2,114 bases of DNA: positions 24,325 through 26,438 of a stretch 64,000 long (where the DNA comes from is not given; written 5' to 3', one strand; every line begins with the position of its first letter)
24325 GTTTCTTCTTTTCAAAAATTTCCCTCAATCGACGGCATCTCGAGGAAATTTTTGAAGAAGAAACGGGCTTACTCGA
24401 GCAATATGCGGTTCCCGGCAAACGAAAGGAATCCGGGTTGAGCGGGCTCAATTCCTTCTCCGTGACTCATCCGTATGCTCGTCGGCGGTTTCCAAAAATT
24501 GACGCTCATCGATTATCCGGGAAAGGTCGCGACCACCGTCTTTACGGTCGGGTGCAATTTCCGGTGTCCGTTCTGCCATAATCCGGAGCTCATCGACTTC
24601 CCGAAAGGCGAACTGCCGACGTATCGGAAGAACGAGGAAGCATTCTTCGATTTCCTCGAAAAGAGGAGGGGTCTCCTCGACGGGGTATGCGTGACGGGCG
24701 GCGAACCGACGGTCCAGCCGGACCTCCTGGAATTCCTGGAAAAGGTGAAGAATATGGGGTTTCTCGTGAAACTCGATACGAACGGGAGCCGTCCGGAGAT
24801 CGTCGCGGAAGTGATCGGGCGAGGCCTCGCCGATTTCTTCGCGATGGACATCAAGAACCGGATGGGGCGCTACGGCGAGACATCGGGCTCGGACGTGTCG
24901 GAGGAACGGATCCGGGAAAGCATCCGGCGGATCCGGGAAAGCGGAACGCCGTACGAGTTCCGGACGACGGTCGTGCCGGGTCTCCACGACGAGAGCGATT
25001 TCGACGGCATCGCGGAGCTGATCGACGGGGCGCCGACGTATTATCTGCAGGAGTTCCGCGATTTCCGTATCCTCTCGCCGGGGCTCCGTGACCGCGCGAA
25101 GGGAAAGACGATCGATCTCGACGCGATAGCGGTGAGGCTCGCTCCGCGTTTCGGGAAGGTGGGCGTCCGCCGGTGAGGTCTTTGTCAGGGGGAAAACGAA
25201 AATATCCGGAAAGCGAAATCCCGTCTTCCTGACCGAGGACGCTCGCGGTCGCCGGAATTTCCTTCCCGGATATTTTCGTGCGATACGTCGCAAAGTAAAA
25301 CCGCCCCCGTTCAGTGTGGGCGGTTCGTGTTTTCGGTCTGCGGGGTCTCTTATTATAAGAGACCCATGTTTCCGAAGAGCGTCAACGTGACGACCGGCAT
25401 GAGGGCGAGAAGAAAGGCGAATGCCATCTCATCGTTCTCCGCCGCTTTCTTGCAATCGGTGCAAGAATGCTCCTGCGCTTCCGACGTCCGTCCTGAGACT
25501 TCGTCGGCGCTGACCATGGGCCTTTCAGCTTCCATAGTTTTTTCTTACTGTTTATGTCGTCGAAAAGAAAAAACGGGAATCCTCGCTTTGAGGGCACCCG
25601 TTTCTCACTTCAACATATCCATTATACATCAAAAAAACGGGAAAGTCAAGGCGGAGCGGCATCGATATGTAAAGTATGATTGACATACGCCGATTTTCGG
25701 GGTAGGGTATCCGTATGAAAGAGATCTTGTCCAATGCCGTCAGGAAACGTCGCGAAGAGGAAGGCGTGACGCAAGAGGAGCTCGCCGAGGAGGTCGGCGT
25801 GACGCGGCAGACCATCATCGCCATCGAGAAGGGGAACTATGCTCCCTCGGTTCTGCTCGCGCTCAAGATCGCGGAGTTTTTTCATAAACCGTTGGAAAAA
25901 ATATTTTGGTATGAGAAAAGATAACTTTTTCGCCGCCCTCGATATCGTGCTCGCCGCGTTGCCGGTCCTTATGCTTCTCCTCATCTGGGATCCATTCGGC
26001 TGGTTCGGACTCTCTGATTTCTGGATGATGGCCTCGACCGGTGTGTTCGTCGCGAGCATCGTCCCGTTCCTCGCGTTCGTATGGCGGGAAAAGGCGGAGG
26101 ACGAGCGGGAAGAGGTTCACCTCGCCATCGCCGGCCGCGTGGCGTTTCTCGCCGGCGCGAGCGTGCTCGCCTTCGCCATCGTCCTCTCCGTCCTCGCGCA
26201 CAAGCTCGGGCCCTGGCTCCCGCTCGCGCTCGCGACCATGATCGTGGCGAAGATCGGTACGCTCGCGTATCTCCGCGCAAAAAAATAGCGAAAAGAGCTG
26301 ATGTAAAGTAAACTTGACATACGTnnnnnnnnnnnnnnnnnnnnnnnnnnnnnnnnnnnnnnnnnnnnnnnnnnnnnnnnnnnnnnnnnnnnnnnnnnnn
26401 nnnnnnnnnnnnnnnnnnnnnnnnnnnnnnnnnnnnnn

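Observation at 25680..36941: Copper-homeostasis island with CsoR, its palindromic operator and several unusual domain fusions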

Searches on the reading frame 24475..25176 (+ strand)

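Call 4: search_protein_families(library=pfam, proteins=[window:24475-25176:+], max_evalue=0.01)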
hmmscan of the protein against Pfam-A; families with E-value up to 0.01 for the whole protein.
window:24475-25176:+ (233 aa): 2 families
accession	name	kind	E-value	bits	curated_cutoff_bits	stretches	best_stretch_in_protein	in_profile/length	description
PF04055.27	Radical_SAM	-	3.8e-21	76.4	29.5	1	22-173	2-157/166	Radical SAM superfamily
PF13353.11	Fer4_12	-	2.2e-10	41.4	22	1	18-94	6-80/137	4Fe-4S single cluster domain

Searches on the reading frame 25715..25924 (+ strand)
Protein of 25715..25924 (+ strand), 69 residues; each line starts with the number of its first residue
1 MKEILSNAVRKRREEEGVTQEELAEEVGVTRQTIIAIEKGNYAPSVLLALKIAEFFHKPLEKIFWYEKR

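Call 3: search_protein_families(library=pfam, proteins=[window:25715-25924:+], max_evalue=0.01)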
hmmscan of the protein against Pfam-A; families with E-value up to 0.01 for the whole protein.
window:25715-25924:+ (69 aa): 10 families
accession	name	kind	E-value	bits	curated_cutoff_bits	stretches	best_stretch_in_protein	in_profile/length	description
PF01381.28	HTH_3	-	9.9e-17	61.2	23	1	9-62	1-54/55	Helix-turn-helix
PF12844.13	HTH_19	-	4.8e-11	42.8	30.2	1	9-61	4-56/64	Helix-turn-helix domain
PF13560.12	HTH_31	-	3.9e-08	33.9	27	1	8-53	5-51/64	Helix-turn-helix domain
PF13413.12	HTH_25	-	6.4e-06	26.3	24.6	1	10-43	3-36/62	Helix-turn-helix domain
PF04545.22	Sigma70_r4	-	5.9e-05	22.9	24.1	1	9-39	13-42/50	Sigma-70, region 4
PF08279.18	HTH_11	-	0.00024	21.3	25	1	13-35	11-33/55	HTH domain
PF13545.12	HTH_Crp_2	-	0.0022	18.4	27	1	17-35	22-40/70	Crp-like helix-turn-helix domain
PF13412.12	HTH_24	-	0.0043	17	21.9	1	14-34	14-34/48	Winged helix-turn-helix DNA-binding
PF13384.12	HTH_23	-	0.0079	16.4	24.6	0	8-34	10-34/50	Homeodomain-like domain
PF17762.8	HTH_ParB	-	0.0082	16.7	22.6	0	7-34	10-37/102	ParB HTH domain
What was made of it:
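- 25715..25924 (+): XRE-family HTH regulator (69 aa), first gene of unit A. Pfam HTH_3 E 9.9e-17 (call 3).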

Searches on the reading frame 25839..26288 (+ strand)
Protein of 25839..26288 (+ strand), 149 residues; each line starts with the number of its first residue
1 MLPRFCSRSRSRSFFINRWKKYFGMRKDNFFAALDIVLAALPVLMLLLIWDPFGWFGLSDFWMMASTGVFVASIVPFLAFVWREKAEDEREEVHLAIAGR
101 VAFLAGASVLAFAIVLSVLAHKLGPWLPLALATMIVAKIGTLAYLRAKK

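Call 3: search_protein_families(library=pfam, proteins=[window:25839-26288:+], max_evalue=0.01)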
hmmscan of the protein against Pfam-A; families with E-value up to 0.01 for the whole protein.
window:25839-26288:+ (149 aa): 0 families

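Call 11: search_protein_families(library=ncbifam, proteins=[window:25911-26288:+], max_evalue=0.01)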
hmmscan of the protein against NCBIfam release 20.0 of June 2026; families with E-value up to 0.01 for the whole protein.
window:25911-26288:+ (125 aa): 0 families

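Call 79: search_protein_families(library=pfam, proteins=[window:25911-26288:+], max_evalue=1)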
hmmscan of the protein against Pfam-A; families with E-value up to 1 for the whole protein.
window:25911-26288:+ (125 aa): 4 families
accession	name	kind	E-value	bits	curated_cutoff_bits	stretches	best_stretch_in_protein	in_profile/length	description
PF11377.13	DUF3180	-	0.013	16.2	28.4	1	14-92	8-84/135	Protein of unknown function (DUF3180)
PF01770.24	Folate_carrier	-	0.067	12.4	27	1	35-120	253-333/412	Reduced folate carrier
PF00897.23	Orbi_VP7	-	0.084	12.2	25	1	2-19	58-75/350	Orbivirus inner capsid protein VP7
PF03600.22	CitMHS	-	0.098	12.2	31.9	1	23-111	147-233/336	Citrate transporter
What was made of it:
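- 25911..26288 (+): 125-aa multi-TM membrane protein that overlaps the XRE stop codon; its conserved partner. No Pfam or NCBIfam family (calls 11, 79).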
